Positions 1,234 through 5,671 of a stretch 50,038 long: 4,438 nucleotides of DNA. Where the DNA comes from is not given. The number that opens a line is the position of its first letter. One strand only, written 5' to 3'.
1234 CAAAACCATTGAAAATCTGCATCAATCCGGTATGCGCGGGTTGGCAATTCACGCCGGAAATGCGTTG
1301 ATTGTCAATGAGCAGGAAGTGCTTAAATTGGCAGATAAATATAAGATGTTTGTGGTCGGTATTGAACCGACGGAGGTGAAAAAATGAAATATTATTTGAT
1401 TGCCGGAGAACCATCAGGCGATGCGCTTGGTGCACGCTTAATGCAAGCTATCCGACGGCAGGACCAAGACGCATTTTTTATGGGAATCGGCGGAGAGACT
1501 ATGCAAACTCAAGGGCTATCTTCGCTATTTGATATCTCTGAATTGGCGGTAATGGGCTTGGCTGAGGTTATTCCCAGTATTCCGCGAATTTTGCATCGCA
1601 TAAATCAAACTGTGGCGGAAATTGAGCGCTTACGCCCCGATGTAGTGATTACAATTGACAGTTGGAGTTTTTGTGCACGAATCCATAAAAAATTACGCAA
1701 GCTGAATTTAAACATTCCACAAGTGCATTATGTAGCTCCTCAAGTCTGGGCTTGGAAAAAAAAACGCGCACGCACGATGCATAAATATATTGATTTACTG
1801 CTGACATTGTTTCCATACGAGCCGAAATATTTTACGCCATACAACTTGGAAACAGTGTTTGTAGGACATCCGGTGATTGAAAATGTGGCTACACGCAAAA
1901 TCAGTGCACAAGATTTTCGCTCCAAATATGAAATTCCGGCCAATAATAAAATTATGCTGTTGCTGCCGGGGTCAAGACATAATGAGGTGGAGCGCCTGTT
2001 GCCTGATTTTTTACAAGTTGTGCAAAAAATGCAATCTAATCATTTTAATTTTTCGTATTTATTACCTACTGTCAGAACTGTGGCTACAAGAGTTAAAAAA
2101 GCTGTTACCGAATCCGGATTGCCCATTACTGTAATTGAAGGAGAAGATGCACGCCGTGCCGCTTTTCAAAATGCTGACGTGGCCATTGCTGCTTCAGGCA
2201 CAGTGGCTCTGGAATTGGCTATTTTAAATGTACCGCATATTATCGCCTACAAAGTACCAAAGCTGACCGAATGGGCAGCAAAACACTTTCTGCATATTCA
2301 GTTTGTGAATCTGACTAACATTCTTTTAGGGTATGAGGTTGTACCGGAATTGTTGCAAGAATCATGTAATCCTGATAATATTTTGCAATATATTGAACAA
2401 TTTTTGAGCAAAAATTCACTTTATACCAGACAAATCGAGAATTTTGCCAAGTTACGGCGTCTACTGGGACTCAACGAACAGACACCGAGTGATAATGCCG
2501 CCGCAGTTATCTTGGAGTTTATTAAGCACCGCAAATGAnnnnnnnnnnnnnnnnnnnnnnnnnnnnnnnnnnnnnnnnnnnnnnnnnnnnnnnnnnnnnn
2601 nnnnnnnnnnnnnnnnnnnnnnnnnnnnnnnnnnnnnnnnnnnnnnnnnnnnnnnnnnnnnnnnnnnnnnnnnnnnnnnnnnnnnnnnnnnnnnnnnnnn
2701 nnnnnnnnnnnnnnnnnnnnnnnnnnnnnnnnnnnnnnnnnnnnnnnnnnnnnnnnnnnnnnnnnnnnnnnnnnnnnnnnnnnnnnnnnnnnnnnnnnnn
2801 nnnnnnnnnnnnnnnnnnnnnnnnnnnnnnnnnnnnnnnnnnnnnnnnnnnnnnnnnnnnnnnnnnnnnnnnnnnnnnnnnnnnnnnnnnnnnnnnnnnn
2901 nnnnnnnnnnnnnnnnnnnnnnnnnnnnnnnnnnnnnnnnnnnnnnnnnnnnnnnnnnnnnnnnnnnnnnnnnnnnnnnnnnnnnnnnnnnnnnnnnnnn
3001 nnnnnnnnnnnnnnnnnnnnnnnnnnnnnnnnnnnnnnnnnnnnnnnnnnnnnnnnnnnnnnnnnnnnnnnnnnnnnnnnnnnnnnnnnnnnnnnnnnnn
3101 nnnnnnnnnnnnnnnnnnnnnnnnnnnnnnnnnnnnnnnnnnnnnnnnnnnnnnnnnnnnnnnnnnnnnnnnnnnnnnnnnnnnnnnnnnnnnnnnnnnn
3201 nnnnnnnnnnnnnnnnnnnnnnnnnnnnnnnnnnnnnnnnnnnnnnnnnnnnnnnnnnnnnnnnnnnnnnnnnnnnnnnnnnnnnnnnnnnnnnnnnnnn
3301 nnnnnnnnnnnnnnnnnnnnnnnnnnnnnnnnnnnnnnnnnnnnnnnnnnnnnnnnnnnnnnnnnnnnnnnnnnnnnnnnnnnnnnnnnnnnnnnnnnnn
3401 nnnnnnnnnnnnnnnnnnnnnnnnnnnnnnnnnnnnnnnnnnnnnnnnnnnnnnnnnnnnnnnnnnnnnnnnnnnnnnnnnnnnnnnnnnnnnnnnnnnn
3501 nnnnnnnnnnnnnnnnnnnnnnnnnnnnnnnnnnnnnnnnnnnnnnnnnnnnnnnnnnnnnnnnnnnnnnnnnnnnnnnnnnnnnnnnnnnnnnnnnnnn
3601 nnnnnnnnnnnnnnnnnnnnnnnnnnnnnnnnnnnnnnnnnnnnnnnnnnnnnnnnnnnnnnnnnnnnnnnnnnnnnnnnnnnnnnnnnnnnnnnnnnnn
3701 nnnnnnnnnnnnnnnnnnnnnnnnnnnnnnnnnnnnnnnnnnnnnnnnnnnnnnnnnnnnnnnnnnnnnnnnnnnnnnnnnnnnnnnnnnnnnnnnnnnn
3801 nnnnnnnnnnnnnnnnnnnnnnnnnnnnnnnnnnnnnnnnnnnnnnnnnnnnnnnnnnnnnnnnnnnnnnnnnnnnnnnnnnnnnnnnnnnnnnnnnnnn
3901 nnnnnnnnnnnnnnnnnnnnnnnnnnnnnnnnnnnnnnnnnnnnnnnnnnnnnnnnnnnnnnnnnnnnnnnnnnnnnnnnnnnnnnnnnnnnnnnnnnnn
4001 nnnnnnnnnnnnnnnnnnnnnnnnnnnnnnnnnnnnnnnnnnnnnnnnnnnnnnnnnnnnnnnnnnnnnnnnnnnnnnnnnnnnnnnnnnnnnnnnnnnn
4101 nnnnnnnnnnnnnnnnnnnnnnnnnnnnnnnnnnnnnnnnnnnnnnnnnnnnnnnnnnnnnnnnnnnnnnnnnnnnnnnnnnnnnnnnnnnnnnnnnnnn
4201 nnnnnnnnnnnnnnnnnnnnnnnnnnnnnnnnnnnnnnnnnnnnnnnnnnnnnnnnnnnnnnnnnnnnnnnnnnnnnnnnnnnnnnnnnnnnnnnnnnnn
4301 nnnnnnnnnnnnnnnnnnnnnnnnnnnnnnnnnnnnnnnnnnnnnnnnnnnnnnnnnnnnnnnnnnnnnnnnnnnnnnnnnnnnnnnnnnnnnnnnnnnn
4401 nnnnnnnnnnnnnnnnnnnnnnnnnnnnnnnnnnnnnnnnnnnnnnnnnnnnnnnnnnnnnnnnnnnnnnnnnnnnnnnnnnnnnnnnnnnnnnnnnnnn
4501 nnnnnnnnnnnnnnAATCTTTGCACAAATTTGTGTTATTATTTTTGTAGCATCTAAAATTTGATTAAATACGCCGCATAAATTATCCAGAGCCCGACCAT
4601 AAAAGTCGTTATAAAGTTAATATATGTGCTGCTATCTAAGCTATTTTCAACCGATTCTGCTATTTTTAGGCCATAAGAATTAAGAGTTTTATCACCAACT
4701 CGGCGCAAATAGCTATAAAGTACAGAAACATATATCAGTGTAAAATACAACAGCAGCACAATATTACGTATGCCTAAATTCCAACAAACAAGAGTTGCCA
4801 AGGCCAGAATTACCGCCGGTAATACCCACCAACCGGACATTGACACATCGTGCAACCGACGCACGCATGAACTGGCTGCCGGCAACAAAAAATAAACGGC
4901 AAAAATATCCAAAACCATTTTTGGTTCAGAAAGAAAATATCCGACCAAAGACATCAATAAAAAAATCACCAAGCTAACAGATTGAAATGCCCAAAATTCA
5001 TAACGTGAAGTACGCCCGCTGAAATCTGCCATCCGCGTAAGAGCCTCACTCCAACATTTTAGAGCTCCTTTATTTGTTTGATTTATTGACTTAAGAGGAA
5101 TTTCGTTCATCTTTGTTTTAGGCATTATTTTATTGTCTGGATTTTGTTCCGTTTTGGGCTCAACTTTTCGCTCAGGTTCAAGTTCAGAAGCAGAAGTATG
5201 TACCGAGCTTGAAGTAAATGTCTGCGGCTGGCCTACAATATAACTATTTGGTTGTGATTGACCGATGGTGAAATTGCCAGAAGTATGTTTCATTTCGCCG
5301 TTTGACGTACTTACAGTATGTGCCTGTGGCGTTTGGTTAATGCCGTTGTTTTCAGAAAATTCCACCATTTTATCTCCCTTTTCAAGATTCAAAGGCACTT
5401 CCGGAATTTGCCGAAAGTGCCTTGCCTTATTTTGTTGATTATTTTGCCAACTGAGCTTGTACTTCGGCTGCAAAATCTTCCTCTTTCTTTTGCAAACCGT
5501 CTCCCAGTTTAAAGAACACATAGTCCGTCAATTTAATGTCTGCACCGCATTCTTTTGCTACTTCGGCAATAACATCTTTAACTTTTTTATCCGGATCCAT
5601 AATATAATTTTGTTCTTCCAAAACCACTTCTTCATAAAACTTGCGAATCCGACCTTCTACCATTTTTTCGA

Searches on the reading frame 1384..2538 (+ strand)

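Call 79: search_protein_families(library=pfam, proteins=[window:1384-2538:+], max_evalue=0.000001)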
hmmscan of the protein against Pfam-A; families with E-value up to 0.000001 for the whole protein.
window:1384-2538:+ (384 aa): 1 family
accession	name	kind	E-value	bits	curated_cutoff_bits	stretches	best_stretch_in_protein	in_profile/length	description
PF02684.21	LpxB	-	2.2e-101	339.9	22.6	1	4-356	2-354/374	Lipid-A-disaccharide synthetase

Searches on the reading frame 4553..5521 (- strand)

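Call 79: search_protein_families(library=pfam, proteins=[window:4553-5521:-], max_evalue=0.000001)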
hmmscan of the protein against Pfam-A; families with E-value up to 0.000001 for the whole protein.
window:4553-5521:- (322 aa): 1 family
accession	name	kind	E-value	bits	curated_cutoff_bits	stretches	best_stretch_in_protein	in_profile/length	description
PF05656.20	DUF805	-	1e-11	45.7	25.7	1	165-262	2-99/111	Protein of unknown function (DUF805)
